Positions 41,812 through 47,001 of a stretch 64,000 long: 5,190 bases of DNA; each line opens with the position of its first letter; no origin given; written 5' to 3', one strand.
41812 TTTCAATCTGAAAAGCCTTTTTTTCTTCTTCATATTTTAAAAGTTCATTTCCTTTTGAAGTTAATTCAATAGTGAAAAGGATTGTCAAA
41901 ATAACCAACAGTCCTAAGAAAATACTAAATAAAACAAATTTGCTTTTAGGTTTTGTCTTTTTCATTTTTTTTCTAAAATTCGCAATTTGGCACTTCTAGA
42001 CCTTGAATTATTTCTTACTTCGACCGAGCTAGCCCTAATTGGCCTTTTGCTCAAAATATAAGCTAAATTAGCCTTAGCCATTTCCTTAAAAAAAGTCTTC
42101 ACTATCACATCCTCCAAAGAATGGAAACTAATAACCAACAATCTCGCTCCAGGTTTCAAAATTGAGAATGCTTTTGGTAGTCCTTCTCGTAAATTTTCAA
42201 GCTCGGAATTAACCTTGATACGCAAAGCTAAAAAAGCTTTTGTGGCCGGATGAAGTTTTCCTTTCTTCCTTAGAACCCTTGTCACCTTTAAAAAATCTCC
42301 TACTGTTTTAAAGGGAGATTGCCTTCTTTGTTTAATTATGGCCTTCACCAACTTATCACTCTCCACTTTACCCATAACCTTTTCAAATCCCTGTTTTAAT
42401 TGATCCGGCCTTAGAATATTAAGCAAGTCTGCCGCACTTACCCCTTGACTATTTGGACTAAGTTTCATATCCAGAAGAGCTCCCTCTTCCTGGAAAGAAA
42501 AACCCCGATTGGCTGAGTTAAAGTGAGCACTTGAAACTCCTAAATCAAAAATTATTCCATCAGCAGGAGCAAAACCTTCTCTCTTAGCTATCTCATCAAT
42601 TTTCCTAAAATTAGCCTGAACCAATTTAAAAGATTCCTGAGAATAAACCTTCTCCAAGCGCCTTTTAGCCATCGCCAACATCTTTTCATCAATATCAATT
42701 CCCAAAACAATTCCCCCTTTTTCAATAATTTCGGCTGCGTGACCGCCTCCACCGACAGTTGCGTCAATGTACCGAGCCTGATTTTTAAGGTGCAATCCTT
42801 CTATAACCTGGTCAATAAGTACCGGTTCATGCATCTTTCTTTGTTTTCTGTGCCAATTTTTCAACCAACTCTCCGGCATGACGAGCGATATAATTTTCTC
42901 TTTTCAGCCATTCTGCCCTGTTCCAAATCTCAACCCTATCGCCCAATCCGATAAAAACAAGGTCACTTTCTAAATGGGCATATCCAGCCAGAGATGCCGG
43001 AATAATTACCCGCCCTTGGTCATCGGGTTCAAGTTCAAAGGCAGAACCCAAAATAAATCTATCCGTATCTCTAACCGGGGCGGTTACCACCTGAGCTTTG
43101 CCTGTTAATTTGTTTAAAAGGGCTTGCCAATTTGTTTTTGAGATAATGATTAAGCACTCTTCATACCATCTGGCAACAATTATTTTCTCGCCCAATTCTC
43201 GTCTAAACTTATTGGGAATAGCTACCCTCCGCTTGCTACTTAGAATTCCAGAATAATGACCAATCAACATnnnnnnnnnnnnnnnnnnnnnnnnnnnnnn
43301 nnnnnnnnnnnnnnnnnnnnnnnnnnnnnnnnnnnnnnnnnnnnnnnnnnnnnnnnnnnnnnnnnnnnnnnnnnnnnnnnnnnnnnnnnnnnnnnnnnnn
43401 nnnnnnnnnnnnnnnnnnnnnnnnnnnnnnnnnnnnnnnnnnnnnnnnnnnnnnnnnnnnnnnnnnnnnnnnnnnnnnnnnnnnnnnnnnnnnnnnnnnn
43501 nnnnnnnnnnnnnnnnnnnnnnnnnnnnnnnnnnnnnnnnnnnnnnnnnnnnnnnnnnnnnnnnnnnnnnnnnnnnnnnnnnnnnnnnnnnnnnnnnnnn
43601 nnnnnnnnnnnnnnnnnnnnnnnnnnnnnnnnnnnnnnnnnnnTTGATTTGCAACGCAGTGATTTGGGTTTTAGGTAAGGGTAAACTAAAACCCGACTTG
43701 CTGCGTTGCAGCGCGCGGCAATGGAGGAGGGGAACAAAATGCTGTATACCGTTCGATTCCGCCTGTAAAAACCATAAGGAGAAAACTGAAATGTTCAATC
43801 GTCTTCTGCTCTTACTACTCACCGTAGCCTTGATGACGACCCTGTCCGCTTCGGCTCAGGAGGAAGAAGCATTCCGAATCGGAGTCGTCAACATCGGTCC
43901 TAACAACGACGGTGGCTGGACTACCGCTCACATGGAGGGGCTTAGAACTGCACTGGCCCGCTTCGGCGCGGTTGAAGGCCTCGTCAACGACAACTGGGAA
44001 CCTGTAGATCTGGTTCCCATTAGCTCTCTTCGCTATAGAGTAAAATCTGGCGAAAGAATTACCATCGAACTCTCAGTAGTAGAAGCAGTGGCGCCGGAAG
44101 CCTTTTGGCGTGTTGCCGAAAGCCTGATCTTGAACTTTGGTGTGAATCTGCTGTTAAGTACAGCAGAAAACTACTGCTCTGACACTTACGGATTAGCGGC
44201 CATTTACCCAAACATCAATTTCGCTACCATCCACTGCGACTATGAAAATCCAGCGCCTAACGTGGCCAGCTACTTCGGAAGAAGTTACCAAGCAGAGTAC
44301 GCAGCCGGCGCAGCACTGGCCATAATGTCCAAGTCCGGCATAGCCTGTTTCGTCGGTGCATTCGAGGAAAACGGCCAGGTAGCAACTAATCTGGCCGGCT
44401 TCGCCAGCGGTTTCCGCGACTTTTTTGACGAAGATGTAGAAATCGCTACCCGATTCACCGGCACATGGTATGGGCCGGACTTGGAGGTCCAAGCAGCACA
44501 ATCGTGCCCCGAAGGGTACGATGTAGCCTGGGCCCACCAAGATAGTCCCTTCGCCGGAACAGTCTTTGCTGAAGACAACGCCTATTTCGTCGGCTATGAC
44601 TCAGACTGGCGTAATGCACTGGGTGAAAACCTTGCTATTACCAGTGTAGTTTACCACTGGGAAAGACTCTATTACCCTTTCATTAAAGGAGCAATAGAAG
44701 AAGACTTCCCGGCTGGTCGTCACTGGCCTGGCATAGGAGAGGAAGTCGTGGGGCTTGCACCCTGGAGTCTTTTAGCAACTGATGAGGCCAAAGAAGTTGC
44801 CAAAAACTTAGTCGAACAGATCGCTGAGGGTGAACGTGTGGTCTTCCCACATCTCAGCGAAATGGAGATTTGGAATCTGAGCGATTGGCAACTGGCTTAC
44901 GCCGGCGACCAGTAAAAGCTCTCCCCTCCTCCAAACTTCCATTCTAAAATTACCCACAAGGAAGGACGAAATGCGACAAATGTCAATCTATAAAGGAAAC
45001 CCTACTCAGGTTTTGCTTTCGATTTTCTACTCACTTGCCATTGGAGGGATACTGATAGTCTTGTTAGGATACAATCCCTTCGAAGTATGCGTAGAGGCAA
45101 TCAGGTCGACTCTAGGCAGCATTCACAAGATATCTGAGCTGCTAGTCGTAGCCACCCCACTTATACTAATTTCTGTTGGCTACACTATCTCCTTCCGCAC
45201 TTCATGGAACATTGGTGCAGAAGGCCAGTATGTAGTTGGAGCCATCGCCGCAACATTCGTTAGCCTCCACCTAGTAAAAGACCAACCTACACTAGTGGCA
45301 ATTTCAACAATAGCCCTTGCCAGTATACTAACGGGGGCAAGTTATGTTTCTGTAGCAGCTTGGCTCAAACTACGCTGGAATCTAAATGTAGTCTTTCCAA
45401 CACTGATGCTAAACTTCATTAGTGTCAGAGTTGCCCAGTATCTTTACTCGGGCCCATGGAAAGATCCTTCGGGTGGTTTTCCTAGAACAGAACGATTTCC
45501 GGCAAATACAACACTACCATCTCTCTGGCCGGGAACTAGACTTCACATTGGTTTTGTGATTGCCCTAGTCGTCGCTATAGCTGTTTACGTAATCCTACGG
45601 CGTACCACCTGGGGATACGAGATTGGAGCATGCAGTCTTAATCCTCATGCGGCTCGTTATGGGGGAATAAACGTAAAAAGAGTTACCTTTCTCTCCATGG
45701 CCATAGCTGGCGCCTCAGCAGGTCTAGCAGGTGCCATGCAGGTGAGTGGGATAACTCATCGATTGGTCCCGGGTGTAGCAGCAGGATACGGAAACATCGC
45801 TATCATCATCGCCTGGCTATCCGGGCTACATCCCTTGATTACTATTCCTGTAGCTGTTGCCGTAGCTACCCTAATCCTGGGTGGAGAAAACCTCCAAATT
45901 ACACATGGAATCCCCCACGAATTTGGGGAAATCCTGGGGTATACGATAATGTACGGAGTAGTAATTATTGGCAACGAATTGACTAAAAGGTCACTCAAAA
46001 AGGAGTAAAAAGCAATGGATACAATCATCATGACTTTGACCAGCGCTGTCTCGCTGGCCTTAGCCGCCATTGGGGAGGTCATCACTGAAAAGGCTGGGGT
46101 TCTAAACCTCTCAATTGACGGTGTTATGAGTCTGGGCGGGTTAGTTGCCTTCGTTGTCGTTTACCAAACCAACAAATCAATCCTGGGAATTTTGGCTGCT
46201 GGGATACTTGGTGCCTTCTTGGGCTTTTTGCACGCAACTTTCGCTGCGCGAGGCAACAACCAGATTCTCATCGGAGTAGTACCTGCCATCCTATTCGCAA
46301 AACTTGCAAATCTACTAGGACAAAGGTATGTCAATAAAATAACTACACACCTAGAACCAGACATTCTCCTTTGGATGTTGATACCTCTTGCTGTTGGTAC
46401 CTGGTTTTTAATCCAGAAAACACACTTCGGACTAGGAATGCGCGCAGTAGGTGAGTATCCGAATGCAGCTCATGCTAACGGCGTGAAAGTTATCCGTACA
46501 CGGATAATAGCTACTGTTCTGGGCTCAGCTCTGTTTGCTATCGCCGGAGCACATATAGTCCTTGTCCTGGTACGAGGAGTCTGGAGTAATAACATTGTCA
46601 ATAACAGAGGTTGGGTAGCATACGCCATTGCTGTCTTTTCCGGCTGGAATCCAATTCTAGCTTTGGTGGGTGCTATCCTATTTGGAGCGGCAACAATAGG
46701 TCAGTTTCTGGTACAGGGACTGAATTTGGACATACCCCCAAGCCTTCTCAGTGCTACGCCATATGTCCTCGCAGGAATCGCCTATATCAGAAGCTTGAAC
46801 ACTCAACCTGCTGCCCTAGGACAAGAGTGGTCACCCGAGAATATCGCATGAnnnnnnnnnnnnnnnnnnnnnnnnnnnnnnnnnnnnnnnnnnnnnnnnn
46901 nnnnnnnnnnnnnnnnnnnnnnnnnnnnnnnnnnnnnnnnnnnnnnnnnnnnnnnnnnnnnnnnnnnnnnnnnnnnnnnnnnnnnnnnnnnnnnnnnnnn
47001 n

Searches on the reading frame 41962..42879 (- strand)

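Call 70: search_protein_families(library=pfam, proteins=[window:41962-42879:-], max_evalue=0.0001)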
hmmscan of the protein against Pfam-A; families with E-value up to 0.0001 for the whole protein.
window:41962-42879:- (305 aa): 5 families
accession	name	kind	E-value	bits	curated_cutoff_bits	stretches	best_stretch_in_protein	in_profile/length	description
PF01795.25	Methyltransf_5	-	1.6e-80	271.3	27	1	16-305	3-309/309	MraW methylase family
PF13847.12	Methyltransf_31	-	4.4e-06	26.9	27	0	32-104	2-73/145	Methyltransferase domain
PF01209.24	Ubie_methyltran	-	5.8e-06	26.3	20.1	0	31-96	45-112/233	ubiE/COQ5 methyltransferase family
PF13649.12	Methyltransf_25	-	6.2e-06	27.3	27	1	39-95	3-59/97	Methyltransferase domain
PF08241.18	Methyltransf_11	-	2.5e-05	25.3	21.2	0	39-94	2-54/95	Methyltransferase domain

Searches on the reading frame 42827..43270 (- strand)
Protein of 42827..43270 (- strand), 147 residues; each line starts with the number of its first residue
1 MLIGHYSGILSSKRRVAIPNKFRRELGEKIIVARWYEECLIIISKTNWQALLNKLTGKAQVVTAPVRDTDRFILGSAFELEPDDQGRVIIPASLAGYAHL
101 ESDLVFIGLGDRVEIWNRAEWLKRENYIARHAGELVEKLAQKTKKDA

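Call 70: search_protein_families(library=pfam, proteins=[window:42827-43270:-], max_evalue=0.0001)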
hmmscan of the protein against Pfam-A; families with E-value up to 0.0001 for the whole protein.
window:42827-43270:- (147 aa): 1 family
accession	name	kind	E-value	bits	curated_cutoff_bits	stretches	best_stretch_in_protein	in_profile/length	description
PF02381.23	MraZ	-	7.1e-24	84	23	2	73-129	1-57/72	MraZ protein, putative antitoxin-like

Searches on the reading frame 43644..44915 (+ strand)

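Call 70: search_protein_families(library=pfam, proteins=[window:43644-44915:+], max_evalue=0.0001)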
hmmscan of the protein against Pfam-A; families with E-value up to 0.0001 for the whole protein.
window:43644-44915:+ (423 aa): 1 family
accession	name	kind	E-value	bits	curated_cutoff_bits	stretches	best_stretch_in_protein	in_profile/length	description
PF02608.20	Bmp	-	6.7e-25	88.1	24.1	1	140-389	33-287/301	ABC transporter substrate-binding protein PnrA-like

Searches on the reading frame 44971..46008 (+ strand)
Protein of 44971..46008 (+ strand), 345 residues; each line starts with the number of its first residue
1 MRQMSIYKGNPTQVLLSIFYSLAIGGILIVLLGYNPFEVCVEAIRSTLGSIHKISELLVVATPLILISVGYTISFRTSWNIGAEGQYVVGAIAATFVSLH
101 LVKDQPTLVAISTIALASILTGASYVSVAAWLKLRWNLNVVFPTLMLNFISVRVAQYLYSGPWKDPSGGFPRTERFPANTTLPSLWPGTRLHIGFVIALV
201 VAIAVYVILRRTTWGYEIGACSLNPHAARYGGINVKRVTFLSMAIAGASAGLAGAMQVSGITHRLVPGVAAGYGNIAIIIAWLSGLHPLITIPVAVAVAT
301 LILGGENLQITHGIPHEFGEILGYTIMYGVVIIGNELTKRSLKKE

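Call 70: search_protein_families(library=pfam, proteins=[window:44971-46008:+], max_evalue=0.0001)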
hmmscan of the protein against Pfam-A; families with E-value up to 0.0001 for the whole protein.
window:44971-46008:+ (345 aa): 1 family
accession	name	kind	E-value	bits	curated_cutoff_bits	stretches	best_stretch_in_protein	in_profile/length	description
PF02653.21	BPD_transp_2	-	5.9e-37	127.7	26.8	1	54-330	2-268/269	Branched-chain amino acid transport system / permease component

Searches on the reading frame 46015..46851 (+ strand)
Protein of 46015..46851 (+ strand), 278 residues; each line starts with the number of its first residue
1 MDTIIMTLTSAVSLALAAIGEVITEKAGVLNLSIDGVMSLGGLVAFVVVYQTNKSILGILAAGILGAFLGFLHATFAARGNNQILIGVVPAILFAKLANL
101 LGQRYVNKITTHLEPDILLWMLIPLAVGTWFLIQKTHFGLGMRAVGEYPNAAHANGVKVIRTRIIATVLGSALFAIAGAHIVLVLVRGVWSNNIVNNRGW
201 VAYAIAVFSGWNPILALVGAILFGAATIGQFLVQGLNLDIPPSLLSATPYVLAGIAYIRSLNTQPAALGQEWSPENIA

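Call 70: search_protein_families(library=pfam, proteins=[window:46015-46851:+], max_evalue=0.0001)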
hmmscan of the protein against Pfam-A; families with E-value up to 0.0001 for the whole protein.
window:46015-46851:+ (278 aa): 1 family
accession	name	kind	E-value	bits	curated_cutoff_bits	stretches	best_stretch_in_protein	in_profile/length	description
PF02653.21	BPD_transp_2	-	5.1e-25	88.6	26.8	1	4-231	2-248/269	Branched-chain amino acid transport system / permease component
